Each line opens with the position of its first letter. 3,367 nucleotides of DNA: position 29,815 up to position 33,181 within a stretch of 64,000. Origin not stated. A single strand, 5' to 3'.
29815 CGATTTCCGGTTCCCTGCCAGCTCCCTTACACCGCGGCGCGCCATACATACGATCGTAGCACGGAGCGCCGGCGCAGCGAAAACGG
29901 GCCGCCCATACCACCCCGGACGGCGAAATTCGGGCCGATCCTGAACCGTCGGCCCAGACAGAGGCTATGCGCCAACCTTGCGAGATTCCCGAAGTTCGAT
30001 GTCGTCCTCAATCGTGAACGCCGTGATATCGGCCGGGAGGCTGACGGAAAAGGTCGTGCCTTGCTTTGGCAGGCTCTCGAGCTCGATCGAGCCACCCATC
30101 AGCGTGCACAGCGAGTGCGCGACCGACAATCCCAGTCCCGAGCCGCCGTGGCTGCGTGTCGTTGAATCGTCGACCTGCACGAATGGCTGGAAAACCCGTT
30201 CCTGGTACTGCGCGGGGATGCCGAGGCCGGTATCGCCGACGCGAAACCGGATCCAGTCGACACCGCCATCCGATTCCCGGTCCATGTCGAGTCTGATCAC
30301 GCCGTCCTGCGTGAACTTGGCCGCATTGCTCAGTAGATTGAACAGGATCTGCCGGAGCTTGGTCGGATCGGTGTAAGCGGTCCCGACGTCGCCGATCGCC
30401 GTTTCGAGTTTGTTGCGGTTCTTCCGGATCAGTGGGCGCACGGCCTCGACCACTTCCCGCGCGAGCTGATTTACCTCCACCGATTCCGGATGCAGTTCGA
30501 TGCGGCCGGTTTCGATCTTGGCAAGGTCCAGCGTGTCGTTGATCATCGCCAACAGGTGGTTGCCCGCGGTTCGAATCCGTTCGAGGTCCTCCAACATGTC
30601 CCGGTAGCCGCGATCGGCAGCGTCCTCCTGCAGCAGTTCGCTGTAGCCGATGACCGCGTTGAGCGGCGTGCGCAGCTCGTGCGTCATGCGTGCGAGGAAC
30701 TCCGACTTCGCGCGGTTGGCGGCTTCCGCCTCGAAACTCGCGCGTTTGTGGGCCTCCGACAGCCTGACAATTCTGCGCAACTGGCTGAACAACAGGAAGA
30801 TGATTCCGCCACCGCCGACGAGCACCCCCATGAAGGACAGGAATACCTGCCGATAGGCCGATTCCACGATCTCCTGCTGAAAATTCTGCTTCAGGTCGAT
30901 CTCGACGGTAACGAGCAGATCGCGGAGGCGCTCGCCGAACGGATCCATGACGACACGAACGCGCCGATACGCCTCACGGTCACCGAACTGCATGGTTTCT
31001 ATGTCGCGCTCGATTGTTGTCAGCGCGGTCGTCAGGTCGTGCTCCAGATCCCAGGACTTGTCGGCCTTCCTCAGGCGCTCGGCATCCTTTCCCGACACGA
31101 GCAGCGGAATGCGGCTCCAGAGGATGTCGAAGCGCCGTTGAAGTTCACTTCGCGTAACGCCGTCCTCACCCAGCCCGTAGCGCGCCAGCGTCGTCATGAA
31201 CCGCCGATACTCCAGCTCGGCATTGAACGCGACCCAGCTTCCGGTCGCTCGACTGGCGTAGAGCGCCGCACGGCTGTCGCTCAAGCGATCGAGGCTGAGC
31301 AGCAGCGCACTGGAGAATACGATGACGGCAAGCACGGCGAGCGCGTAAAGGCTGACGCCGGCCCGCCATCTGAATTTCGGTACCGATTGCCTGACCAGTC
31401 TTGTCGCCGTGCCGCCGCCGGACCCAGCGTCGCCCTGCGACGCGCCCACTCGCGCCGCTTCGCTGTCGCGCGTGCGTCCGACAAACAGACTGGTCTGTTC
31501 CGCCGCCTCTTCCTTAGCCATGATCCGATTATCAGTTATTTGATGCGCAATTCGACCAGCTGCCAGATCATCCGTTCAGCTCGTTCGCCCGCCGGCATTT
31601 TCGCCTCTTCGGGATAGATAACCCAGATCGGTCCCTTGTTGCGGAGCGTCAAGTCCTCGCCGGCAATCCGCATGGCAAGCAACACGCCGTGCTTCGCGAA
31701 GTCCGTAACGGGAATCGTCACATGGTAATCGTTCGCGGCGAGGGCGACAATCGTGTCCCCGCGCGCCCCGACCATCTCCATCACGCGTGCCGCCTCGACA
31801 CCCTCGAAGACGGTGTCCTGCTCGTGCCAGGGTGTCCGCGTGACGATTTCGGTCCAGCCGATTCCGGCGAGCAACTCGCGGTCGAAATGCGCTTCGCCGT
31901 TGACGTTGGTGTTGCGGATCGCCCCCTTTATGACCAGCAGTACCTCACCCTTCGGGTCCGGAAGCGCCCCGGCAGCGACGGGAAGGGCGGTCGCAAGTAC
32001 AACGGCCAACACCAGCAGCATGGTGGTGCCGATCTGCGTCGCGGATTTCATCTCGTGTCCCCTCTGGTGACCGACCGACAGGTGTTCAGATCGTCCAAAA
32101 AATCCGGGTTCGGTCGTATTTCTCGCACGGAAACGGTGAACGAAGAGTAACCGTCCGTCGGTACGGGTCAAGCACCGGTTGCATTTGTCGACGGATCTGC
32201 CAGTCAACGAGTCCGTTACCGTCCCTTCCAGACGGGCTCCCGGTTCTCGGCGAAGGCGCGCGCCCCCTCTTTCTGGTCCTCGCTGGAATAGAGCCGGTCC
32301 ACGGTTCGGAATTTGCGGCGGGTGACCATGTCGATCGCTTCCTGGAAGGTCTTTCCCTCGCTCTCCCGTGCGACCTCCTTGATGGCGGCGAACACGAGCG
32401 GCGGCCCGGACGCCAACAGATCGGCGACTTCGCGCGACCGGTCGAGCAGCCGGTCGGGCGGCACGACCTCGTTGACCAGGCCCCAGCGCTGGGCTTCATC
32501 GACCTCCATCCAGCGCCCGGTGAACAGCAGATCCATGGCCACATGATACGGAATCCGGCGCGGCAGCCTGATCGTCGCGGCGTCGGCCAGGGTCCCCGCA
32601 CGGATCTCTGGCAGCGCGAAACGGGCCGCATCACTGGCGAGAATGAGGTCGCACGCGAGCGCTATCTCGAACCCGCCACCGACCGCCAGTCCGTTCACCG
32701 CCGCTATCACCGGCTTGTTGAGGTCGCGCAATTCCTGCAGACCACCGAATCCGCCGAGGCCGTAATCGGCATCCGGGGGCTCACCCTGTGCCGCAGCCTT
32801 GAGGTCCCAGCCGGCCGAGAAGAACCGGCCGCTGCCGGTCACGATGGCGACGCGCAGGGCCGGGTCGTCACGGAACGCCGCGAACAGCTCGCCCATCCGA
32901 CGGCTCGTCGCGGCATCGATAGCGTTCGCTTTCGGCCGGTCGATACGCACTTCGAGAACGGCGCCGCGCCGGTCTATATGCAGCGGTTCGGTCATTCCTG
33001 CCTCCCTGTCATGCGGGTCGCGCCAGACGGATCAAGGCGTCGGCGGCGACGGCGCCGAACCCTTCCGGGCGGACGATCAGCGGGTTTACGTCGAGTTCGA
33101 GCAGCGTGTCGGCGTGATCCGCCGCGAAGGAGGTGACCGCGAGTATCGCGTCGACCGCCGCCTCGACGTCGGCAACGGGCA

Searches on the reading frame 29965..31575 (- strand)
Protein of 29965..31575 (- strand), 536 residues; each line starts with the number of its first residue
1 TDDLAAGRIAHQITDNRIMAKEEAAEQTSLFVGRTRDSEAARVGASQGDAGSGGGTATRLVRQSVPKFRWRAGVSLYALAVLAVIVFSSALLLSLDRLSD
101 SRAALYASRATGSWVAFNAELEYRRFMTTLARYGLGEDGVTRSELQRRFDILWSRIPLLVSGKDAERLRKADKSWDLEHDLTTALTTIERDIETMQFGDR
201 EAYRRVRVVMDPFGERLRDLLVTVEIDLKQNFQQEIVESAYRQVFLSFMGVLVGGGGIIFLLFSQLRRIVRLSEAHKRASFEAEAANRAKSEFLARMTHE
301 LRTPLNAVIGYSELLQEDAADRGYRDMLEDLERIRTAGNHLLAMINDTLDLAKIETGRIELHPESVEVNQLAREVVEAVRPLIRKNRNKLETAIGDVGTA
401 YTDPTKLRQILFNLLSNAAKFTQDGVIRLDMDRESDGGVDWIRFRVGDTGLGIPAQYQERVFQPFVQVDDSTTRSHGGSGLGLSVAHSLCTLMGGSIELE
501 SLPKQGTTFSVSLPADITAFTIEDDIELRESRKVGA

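Call 37: search_protein_families(library=pfam, proteins=[window:29965-31575:-], max_evalue=0.00001)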
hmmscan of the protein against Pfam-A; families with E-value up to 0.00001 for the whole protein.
window:29965-31575:- (536 aa): 2 families
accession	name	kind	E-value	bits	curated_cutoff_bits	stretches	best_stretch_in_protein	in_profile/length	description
PF02518.31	HATPase_c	-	4.2e-29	101.7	26.4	1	403-516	2-110/111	Histidine kinase-, DNA gyrase B-, and HSP90-like ATPase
PF00512.31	HisKA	-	2.9e-19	69.3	26.9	1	289-357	1-66/66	His Kinase A (phospho-acceptor) domain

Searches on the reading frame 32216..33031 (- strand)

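Call 37: search_protein_families(library=pfam, proteins=[window:32216-33031:-], max_evalue=0.00001)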
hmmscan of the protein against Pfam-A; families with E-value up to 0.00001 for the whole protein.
window:32216-33031:- (271 aa): 2 families
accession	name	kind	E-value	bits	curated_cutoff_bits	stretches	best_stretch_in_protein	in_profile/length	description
PF00378.25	ECH_1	-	6.7e-63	212.8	27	1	22-270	3-250/251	Enoyl-CoA hydratase/isomerase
PF16113.10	ECH_2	-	1.9e-24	87.2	27.2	1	28-261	4-239/335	Enoyl-CoA hydratase/isomerase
